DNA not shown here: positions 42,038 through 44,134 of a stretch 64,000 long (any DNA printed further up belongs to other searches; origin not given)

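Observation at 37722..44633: Operon linking a carrier protein, a CocE/NonD serine hydrolase, Ptb-Buk and transporters, divergent from acpS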

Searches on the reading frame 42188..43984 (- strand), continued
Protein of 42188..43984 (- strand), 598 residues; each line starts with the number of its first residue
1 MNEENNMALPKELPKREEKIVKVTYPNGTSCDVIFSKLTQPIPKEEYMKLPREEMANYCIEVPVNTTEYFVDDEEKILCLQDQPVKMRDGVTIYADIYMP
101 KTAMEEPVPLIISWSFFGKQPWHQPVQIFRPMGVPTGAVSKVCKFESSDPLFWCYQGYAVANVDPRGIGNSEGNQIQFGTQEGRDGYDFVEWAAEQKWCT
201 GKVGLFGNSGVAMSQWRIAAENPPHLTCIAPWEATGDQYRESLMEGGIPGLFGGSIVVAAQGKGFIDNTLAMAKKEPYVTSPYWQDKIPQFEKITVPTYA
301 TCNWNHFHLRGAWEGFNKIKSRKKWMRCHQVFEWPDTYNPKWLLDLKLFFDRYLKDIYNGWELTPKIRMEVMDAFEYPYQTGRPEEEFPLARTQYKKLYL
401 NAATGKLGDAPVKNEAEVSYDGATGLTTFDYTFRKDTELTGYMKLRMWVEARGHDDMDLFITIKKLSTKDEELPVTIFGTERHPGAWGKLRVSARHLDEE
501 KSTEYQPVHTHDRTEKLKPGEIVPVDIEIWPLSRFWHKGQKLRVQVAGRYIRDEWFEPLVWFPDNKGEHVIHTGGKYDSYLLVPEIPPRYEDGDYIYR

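Call 18: find_encoding_contigs(protein=P0107, flank=10000, max_places=1)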
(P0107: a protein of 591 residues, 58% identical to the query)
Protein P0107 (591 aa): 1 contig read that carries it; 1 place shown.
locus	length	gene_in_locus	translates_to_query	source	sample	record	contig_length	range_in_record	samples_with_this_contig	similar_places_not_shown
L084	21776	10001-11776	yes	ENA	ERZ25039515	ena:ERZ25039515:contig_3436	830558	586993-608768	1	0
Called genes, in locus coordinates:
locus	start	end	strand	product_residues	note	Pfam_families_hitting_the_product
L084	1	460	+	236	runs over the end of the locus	PF00005:ABC_tran, PF13304:AAA_21 (faint)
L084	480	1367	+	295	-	PF02653:BPD_transp_2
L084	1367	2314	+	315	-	PF02653:BPD_transp_2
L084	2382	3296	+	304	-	PF03358:FMN_red (weak)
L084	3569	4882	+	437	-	PF01512:Complex1_51K, PF10531:SLBB, PF10589:NADH_4Fe-4S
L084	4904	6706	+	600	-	PF02129:Peptidase_S15, PF08530:PepX_C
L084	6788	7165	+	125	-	PF01648:ACPS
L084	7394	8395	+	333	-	PF01515:PTA_PTB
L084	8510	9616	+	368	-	PF01869:BcrAD_BadFG (faint), PF00871:Acetate_kinase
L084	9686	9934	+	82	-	PF00550:PP-binding (weak)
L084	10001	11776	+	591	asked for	PF02129:Peptidase_S15, PF08530:PepX_C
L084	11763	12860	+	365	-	PF03358:FMN_red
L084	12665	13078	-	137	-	-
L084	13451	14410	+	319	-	PF00258:Flavodoxin_1, PF12641:Flavodoxin_3, PF12724:Flavodoxin_5, PF12837:Fer4_6 (faint)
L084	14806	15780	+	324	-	PF03358:FMN_red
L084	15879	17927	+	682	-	PF13510:Fer2_4, PF10588:NADH-G_4Fe-4S_3, PF12838:Fer4_7, PF13237:Fer4_10, PF22117:Fer4_Nqo3, PF14691:Fer4_20, PF07992:Pyr_redox_2, PF13450:NAD_binding_8, +13 more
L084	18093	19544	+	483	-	PF00070:Pyr_redox (faint), PF00890:FAD_binding_2, PF01266:DAO, PF01946:Thi4 (faint), PF03486:HI0933_like (faint), PF07992:Pyr_redox_2 (faint), PF12831:FAD_oxidored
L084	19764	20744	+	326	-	PF03401:TctC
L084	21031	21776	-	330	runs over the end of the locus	PF04909:Amidohydro_2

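Call 27: search_solved_structures(query=L082:4715-5683:+, max_evalue=0.001)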
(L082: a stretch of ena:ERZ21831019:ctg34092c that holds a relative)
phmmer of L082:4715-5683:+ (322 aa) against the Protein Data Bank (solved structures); distinct sequences matched with E-value up to 0.001: 1.
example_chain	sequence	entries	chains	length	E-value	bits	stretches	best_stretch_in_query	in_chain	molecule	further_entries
7d38_A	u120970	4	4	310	1.7e-38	135.8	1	1-289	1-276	Cd1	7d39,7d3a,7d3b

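Call 28: search_solved_structures(query=L084:18093-19544:+, max_evalue=1e-10)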
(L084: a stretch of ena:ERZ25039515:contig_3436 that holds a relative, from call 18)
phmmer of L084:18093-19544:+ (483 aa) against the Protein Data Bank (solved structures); distinct sequences matched with E-value up to 1e-10: 24.
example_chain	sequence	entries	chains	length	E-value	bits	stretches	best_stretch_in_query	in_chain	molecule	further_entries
1d4c_A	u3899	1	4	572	1.5e-42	149.1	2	6-324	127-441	FLAVOCYTOCHROME C FUMARATE REDUCTASE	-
1d4d_A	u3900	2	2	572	2e-42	148.7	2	6-324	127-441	FLAVOCYTOCHROME C FUMARATE REDUCTASE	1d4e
1qo8_A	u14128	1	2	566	5.4e-42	147.3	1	7-477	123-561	FLAVOCYTOCHROME C3 FUMARATE REDUCTASE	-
1kss_A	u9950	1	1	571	4.4e-40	141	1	6-480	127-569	flavocytochrome c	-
1lj1_A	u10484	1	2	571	5.6e-40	140.7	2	6-316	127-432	flavocytochrome c3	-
1m64_A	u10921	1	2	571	5.6e-40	140.7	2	6-316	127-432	flavocytochrome c3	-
1jrx_A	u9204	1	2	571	7.7e-40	140.2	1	6-480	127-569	FLAVOCYTOCHROME C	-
1jry_A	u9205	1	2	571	7.8e-40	140.2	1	6-480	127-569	FLAVOCYTOCHROME C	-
1qjd_A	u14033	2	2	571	7.8e-40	140.2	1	6-480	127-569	FLAVOCYTOCHROME C3 | Fumarate reductase flavoprotein subunit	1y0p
1p2e_A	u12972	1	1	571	7.9e-40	140.2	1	6-480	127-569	flavocytochrome c3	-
1p2h_A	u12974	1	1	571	7.9e-40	140.2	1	6-480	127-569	flavocytochrome c3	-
1jrz_A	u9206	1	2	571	8.4e-40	140.1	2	6-316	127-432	FLAVOCYTOCHROME C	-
1e39_A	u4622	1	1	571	9.3e-40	140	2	6-316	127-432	FUMARATE REDUCTASE FLAVOPROTEIN SUBUNIT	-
1q9i_A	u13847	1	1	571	1.4e-39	139.4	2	6-313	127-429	flavocytochrome c3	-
1ksu_A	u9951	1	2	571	1.5e-39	139.3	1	6-480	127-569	flavocytochrome c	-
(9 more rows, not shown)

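Call 41: search_protein_families(library=pfam, proteins=[L060:2110-3462:-, L060:4638-5960:+, L060:6036-6866:-, L060:7043-7816:-, L060:8000-9574:-, L060:14352-15605:+, L060:16913-18826:+, L060:19138-20502:+, L038:12608-14140:+, L038:90-1223:+], max_evalue=0.0001)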
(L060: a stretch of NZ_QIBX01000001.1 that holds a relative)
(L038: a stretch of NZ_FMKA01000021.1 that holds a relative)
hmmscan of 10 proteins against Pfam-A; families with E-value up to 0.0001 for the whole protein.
L060:2110-3462:- (450 aa): 1 family
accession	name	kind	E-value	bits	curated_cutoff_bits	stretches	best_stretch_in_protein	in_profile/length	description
PF00209.24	SNF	-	2.7e-49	168.7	27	2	153-405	171-437/524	Sodium:neurotransmitter symporter family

L060:4638-5960:+ (440 aa): 0 families

L060:6036-6866:- (276 aa): 1 family
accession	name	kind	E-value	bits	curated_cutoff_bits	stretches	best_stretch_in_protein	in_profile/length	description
PF01261.30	AP_endonuc_2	-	8.5e-57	193.1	31.1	1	21-272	4-247/249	Xylose isomerase-like TIM barrel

L060:7043-7816:- (257 aa): 0 families

L060:8000-9574:- (524 aa): 2 families
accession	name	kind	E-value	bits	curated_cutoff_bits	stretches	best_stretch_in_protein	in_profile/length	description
PF13556.12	HTH_30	-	3.9e-21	75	27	1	450-508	1-59/59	PucR C-terminal helix-turn-helix domain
PF17853.6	GGDEF_2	-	1e-08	35.8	24.5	1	284-396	6-115/116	GGDEF-like domain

L060:14352-15605:+ (417 aa): 1 family
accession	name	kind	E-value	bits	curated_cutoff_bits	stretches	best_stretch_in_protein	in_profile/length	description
PF07690.21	MFS_1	-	1.4e-34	120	33.4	1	41-376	16-347/347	Major Facilitator Superfamily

L060:16913-18826:+ (637 aa): 0 families

L060:19138-20502:+ (454 aa): 0 families

L038:12608-14140:+ (510 aa): 9 families
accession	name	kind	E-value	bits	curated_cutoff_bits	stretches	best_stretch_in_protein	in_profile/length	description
PF00890.30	FAD_binding_2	-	6.8e-48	164.3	20.4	1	37-480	2-406/414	FAD binding domain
PF12831.13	FAD_oxidored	-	4.3e-14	53.1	27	1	37-225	2-146/416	FAD dependent oxidoreductase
PF03486.20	HI0933_like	-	1.6e-13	51.2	50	1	36-470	2-217/244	HI0933-like protein Rossmann domain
PF01266.30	DAO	-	2.6e-13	50.7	27.9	1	37-232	2-209/353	FAD dependent oxidoreductase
PF07992.20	Pyr_redox_2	-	1.9e-08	34.5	26.1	0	134-238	154-248/291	Pyridine nucleotide-disulphide oxidoreductase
PF01946.23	Thi4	-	5.9e-08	32.7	26.2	1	30-76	13-60/235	Thi4 family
PF01494.25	FAD_binding_3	-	1e-07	32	22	0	168-238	102-172/349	FAD binding domain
PF13450.12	NAD_binding_8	-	1.7e-06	28.7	21.9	1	42-73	4-35/68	NAD(P)-binding Rossmann-like domain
PF01593.30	Amino_oxidase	-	7.8e-05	22.6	19.8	0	171-230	209-260/443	Flavin containing amine oxidoreductase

L038:90-1223:+ (377 aa): 2 families
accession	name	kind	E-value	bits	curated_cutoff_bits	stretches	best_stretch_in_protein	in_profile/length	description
PF13347.12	MFS_2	-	2.2e-59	201.6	27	1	2-339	84-426/427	MFS/sugar transport protein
PF07690.21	MFS_1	-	6.1e-18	65.3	33.4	2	179-347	37-183/347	Major Facilitator Superfamily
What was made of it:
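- Stand-alone versions with only a transporter, in this window and in Slackia (L060: PucR regulator | ACP-CocE-AcpS-Pta-Buk-MFS; call 41), make sense only in the ATP-yielding direction.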

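Call 67: predict_structure(alignment_id=A1)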
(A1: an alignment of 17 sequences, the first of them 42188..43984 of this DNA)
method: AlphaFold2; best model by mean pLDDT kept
length: 598 residues; sequences in the alignment: 17
mean_pLDDT: 78.8   pTM: 0.80
mean pLDDT of the five models: 78.8, 78.0, 75.8, 71.6, 70.4
residues with pLDDT >= 90: 207; 70-90: 234; 50-70: 93; < 50: 64
segments of 3 or more residues with pLDDT < 50: 1-11, 130-133, 235-244, 330-332, 363-388, 591-598
pLDDT, mean of each block of 10 residues (from residue 1): 37 75 92 92 88 79 90 93 94 95 96 80 58 57 77 93 90 90 95 97 83 86 92 54 58 68 87 81 87 88 56 76 71 57 81 86 43 31 44 87 95 96 93 79 91 89 87 68 78 86 85 82 90 67 91 62 85 96 76 39
secondary structure, 60 per line:
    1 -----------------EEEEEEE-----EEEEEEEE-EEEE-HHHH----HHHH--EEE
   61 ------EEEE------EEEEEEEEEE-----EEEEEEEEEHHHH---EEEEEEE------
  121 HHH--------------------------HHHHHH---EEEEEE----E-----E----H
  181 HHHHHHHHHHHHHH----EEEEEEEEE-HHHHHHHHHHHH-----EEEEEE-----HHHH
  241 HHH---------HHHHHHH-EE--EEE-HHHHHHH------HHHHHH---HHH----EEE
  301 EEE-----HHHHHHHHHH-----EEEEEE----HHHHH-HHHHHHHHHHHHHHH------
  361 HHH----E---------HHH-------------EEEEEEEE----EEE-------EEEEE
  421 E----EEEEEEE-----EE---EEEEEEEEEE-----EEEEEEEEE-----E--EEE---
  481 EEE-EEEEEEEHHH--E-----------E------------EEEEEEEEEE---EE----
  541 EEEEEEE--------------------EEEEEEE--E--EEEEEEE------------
elements in order: E18-24 E30-37 E39-42 H44-47 H52-55 E58-60 E67-70 E77-86 E92-100 H101-104 E108-114 H150-155 E159-164 H180-194 E199-207 H209-220 E226-231 H237-243 H253-259 E265-267 H269-275 H282-287 E298-303 H309-318 E324-329 H334-338 H340-354 E394-401 E406-408 E416-421 E426-432 E443-452 E458-466 E475-477 E481-483 E485-491 E522-531 E541-547 E568-574 E580-586

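Call 77: fold_search(model_id=the predicted structure, library=pdb)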
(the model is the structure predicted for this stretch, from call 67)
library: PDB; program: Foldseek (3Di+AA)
matches with E <= 10: 1876; with E <= 0.001: 786
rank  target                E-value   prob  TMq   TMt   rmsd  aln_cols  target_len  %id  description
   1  3ib3_A                2.1e-48  1.00  0.72  0.78   4.1       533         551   35  Crystal Structure of SACOL2612 - CocE/NonD family hydrolase from Staphylococcus aureus (released 2009-08-11)
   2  3ib3_B                4.1e-48  1.00  0.72  0.77  10.3       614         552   31  Crystal Structure of SACOL2612 - CocE/NonD family hydrolase from Staphylococcus aureus (released 2009-08-11)
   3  3iii                  2.7e-47  1.00  0.73  0.78   3.9       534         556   35  1.95 Angstrom Crystal Structure of CocE/NonD family hydrolase (SACOL2612) from Staphylococcus aureus (released 2009-08-18)
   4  1l7r                  3.0e-29  1.00  0.58  0.61   7.2       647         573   19  Tyr44Phe Mutant of Bacterial Cocaine Esterase cocE (released 2003-02-11)
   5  1ju3                  3.0e-29  1.00  0.57  0.60   7.8       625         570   19  BACTERIAL COCAINE ESTERASE COMPLEX WITH TRANSITION STATE ANALOG (released 2001-12-21)
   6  3ida                  4.5e-29  1.00  0.59  0.61   6.9       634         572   20  Thermostable Cocaine Esterase with mutations L169K and G173Q, bound to DTT adduct (released 2010-03-02)
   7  3puh_A                5.4e-29  1.00  0.58  0.61   7.0       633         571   19  Cocaine Esterase, wild-type biologically active dimer (released 2011-09-21)
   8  3pui                  2.0e-28  1.00  0.58  0.60   7.2       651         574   19  Cocaine Esterase with mutations G4C, S10C (released 2011-09-21)
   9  3i2j                  2.4e-28  1.00  0.59  0.61   7.0       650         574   19  Cocaine Esterase, wild type, without a ligand (released 2010-06-16)
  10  1l7q                  3.0e-28  1.00  0.58  0.60   7.2       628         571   20  Ser117Ala Mutant of Bacterial Cocaine Esterase cocE (released 2003-02-11)
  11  3puh_B                3.5e-28  1.00  0.58  0.60   7.4       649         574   19  Cocaine Esterase, wild-type biologically active dimer (released 2011-09-21)
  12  7f65                  4.4e-28  1.00  0.58  0.60   7.2       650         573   19  Bacetrial Cocaine Esterase with mutations T172R/G173Q/V116K/S117A/A51L, bound to benzoic acid (released 2021-09-15)
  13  3i2h                  5.9e-28  1.00  0.58  0.60   7.3       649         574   19  Cocaine Esterase with mutation L169K, bound to DTT adduct (released 2010-06-16)
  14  4p08                  7.0e-28  1.00  0.58  0.60   6.8       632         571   19  Engineered thermostable dimeric cocaine esterase (released 2014-07-16)
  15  3i2i                  7.9e-28  1.00  0.58  0.60   6.9       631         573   20  Cocaine Esterase with mutation T172R, bound to DTT adduct (released 2010-06-16)
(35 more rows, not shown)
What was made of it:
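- On CocE/NonD family hydrolase (TIGR00976; Pfam Peptidase_S15 + PepX_C): The fold matches 3ib3 and CocE (call 77).
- CocE/NonD relatives such as alpha-amino acid ester hydrolases catalyse acyl transfer, and the fold is shared (call 77).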
